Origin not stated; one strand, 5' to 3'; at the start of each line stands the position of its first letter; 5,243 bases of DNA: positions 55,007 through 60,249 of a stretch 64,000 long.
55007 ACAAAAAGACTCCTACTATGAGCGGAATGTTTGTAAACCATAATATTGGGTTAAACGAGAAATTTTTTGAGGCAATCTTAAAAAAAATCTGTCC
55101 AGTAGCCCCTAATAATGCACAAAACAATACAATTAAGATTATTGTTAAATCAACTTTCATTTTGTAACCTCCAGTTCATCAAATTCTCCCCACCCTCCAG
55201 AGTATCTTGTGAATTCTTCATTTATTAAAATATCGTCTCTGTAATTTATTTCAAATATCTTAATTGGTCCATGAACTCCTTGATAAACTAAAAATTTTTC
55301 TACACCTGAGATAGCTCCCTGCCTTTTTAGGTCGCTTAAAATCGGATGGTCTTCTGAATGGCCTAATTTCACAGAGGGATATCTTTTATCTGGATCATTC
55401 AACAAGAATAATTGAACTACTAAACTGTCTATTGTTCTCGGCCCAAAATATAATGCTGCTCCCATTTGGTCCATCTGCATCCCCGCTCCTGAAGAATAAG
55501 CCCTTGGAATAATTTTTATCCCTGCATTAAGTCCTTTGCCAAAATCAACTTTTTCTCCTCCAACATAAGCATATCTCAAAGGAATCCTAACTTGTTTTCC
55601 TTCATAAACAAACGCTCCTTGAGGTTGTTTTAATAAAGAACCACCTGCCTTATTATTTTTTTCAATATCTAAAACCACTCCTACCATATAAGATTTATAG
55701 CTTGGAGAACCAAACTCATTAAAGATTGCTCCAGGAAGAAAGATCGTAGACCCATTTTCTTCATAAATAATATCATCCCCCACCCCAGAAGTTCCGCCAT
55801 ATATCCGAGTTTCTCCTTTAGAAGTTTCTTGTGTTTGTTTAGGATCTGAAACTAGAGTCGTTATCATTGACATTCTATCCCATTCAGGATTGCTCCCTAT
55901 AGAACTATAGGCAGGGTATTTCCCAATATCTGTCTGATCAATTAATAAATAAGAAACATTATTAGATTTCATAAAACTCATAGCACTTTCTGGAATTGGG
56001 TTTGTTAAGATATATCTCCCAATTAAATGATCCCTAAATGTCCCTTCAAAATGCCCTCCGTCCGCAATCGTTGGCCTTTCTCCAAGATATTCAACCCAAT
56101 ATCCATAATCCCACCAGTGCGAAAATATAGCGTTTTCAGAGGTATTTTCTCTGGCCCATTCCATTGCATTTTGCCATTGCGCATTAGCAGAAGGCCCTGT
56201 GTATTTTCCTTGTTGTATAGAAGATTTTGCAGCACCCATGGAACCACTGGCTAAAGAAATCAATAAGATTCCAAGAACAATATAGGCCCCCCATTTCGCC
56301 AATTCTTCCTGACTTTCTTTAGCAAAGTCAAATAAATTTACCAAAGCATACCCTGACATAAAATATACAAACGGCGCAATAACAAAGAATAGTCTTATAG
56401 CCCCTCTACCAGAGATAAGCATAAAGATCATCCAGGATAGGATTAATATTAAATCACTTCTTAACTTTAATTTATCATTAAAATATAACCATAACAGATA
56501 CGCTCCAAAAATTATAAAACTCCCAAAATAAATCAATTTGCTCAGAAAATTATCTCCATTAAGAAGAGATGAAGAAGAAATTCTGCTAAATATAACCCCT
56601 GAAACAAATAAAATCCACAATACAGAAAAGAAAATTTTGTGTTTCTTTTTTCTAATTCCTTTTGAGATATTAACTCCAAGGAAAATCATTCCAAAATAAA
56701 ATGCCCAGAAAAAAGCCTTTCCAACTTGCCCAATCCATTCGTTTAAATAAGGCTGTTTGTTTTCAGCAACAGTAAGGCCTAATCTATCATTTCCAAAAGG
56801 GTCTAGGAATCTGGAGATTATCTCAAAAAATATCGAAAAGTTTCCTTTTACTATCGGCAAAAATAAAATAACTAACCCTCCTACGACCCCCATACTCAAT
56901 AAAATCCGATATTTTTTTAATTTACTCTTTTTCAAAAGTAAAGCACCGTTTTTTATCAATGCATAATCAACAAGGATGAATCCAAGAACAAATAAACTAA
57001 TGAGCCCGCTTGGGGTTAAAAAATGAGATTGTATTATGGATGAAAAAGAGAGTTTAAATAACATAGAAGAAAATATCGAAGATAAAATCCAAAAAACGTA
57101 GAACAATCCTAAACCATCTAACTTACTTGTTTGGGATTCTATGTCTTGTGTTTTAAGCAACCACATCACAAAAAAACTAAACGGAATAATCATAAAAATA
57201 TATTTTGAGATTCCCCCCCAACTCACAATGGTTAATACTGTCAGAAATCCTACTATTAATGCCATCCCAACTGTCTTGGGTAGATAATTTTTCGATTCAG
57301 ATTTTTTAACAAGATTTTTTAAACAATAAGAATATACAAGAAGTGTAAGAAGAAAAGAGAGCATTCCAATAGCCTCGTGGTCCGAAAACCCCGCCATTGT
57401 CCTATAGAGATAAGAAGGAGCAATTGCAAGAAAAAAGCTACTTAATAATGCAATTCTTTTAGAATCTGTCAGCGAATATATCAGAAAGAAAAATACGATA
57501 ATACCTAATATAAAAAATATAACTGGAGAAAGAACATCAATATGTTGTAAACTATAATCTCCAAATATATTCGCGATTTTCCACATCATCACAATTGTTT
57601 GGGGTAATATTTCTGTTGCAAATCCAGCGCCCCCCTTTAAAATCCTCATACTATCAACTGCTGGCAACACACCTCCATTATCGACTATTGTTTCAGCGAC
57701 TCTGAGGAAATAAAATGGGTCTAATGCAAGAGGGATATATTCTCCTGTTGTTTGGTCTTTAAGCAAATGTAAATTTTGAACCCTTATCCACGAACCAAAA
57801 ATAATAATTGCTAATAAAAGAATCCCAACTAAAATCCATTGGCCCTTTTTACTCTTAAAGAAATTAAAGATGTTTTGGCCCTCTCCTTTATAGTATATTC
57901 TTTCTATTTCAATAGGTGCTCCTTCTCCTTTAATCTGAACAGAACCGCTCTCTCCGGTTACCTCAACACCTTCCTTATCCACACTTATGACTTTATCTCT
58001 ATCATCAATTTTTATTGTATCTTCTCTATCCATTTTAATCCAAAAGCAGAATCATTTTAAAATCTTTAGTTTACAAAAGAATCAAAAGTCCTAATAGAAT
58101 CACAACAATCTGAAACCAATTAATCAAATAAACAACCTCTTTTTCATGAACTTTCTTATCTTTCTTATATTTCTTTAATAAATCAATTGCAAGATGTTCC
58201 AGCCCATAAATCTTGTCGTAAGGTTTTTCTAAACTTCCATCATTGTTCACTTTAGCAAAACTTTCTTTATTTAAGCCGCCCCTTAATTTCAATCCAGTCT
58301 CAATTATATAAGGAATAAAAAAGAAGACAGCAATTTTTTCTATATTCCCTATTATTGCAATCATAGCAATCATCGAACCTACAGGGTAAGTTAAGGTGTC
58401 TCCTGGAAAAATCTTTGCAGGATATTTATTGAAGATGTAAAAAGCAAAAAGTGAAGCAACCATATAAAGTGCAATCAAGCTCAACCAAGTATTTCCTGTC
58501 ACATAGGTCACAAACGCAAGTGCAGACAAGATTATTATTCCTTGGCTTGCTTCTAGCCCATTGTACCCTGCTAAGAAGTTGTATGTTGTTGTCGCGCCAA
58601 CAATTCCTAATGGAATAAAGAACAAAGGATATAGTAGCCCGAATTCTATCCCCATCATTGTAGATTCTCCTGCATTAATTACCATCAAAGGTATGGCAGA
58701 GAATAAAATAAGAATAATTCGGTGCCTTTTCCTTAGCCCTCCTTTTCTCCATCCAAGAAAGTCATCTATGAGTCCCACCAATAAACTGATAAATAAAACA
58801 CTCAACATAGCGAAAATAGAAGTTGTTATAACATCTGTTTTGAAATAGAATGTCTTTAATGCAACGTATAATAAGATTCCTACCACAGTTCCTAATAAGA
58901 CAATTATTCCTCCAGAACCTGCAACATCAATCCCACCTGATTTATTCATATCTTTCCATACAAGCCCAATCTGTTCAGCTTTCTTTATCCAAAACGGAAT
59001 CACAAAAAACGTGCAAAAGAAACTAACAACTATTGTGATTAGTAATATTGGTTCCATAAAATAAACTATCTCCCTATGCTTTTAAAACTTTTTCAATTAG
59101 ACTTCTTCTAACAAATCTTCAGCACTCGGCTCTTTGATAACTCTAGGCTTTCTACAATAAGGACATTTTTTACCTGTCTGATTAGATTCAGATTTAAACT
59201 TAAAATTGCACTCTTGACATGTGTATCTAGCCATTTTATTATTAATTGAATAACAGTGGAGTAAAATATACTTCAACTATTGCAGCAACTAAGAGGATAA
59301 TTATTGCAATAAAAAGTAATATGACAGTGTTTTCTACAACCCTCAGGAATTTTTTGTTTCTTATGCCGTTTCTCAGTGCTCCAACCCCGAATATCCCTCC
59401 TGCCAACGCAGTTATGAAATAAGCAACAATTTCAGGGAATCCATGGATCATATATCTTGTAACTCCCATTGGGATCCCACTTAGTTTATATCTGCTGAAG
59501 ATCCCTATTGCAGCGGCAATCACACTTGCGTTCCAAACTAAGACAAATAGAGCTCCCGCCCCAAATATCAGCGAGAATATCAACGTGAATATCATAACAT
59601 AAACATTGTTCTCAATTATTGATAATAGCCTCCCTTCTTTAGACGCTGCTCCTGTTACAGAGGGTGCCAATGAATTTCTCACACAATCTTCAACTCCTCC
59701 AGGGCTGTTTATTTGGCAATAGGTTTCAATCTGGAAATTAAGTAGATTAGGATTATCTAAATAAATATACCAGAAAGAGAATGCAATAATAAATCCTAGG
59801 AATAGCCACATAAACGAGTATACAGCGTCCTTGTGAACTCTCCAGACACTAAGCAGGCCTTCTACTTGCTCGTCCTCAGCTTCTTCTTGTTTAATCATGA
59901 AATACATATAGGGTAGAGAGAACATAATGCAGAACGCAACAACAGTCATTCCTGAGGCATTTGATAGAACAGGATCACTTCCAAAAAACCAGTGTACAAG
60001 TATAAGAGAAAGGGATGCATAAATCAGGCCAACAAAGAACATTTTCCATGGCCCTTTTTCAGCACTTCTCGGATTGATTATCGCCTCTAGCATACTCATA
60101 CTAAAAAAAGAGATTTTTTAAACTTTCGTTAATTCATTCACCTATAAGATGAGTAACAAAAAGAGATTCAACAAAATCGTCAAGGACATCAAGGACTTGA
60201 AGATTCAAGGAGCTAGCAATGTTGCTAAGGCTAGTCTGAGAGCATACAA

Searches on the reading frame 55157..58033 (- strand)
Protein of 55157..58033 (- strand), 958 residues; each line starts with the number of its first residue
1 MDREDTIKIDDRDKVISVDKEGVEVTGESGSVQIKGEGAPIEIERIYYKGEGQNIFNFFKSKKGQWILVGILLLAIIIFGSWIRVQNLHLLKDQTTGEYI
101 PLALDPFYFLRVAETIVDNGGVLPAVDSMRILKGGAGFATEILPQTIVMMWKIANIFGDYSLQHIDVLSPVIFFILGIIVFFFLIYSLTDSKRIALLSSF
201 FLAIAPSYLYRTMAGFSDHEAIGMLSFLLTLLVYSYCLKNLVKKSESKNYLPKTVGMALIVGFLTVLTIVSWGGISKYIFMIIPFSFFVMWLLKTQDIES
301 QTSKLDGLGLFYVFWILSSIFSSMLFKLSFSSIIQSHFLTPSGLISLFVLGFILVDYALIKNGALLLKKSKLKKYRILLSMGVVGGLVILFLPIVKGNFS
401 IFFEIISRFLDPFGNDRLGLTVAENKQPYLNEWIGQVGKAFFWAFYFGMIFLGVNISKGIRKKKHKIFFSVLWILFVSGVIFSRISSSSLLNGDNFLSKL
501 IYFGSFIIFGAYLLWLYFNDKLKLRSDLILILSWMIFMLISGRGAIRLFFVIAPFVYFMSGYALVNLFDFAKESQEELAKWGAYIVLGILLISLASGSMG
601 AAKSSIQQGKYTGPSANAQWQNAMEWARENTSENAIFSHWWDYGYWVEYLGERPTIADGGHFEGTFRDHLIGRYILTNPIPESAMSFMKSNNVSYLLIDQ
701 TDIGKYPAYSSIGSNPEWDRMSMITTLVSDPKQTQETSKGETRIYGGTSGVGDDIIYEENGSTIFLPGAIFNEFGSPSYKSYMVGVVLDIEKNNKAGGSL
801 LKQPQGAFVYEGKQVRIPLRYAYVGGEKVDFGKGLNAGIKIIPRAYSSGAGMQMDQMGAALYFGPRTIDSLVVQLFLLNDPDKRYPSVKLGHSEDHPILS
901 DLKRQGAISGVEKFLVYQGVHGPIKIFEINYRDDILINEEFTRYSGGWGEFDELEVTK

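Call 39: search_protein_families(library=pfam, proteins=[window:55157-58033:-], max_evalue=0.0001)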
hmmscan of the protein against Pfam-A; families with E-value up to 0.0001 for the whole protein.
window:55157-58033:- (958 aa): 2 families
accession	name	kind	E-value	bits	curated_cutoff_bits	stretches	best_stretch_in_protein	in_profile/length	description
PF02516.20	STT3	-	2.4e-13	50.8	24.5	1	95-482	23-346/405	Oligosaccharyl transferase STT3, N-terminal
PF21436.2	STT3-PglB_core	-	2.2e-06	28.6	23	1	639-683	7-49/131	STT3/PglB/AglB core domain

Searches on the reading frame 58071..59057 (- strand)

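Call 39: search_protein_families(library=pfam, proteins=[window:58071-59057:-], max_evalue=0.0001)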
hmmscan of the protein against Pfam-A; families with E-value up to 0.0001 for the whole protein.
window:58071-59057:- (328 aa): 1 family
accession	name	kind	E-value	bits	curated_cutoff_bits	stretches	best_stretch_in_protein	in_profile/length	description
PF00953.26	Glycos_transf_4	-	3.8e-30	105.4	27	1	82-237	2-159/160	Glycosyl transferase family 4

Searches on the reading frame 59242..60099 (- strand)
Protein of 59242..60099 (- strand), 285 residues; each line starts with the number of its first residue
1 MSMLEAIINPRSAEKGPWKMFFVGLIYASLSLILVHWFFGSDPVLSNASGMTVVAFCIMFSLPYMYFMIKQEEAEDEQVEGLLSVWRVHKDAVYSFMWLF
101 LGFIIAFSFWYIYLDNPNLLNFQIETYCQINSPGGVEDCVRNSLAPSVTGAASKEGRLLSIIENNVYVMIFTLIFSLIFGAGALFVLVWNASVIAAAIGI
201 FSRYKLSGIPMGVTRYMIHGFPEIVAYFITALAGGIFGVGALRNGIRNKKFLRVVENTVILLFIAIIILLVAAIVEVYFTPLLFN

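Call 39: search_protein_families(library=pfam, proteins=[window:59242-60099:-], max_evalue=0.0001)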
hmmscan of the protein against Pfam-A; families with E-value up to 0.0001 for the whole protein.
window:59242-60099:- (285 aa): 1 family
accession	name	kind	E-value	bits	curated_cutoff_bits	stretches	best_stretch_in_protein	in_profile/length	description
PF01944.22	SpoIIM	-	1.2e-14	55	26.9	1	102-281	6-163/163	Stage II sporulation protein M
